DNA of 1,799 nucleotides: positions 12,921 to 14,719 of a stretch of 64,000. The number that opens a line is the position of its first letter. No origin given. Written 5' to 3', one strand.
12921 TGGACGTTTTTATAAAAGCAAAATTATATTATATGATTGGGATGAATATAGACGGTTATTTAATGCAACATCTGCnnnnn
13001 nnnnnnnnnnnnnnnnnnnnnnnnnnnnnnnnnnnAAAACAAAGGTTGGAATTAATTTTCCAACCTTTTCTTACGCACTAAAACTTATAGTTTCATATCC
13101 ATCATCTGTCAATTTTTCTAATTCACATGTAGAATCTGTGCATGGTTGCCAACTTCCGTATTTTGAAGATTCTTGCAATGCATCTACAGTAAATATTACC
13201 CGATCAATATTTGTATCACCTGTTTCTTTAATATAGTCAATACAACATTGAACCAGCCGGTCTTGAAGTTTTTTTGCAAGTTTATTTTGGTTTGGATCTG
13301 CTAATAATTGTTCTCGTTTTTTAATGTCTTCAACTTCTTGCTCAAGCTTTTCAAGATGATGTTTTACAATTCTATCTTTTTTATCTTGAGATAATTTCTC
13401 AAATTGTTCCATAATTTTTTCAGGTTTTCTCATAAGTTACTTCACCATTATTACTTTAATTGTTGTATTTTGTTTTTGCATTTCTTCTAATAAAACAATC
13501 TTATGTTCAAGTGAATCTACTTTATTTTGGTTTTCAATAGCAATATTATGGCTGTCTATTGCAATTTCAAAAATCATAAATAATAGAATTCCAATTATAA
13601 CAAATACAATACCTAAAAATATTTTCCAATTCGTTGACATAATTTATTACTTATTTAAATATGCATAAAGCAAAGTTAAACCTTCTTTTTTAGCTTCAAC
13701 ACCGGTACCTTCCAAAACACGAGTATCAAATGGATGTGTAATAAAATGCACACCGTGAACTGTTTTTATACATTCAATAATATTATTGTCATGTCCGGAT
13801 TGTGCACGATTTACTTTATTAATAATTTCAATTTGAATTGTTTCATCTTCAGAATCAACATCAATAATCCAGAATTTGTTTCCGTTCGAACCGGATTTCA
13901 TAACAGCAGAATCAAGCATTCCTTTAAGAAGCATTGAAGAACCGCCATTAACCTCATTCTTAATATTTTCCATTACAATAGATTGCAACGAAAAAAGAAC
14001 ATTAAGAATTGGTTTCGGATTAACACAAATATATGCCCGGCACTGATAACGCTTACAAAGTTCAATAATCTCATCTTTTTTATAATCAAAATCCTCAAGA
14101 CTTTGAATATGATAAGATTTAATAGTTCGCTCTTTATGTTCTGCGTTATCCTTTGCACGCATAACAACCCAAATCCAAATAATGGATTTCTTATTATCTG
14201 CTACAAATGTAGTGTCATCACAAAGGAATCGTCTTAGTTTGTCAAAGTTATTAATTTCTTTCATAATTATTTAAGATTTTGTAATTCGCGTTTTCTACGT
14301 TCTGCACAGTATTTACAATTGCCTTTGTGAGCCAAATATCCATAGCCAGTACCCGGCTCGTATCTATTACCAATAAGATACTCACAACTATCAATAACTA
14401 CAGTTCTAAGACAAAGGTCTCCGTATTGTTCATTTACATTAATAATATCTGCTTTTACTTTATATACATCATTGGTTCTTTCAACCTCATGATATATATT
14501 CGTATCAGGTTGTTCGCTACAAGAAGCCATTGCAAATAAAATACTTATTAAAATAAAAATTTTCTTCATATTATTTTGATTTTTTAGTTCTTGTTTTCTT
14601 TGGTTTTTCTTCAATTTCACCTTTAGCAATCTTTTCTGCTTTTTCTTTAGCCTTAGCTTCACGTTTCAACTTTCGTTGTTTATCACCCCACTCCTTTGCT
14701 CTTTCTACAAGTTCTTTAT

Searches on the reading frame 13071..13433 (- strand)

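Call 62: search_protein_families(library=pfam, proteins=[window:13071-13433:-], max_evalue=0.01)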
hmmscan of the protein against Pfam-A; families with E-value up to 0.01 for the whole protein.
window:13071-13433:- (120 aa): 1 family
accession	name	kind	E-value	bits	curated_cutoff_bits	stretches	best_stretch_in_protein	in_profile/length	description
PF13390.11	DUF4108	-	0.0047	17.3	27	1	8-77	73-143/145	Protein of unknown function (DUF4108)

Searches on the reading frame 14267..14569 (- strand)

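Call 61: search_protein_families(library=pfam, proteins=[window:14267-14569:-], max_evalue=0.01)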
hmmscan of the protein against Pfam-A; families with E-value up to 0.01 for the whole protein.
window:14267-14569:- (100 aa): 2 families
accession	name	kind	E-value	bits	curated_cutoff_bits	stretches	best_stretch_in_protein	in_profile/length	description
PF08139.17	LPAM_1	-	0.0028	18.4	20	1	1-18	1-18/18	Prokaryotic membrane lipoprotein lipid attachment site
PF20521.3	DUF6736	-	0.0067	16.9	27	1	26-91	16-79/129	Family of unknown function (DUF6736)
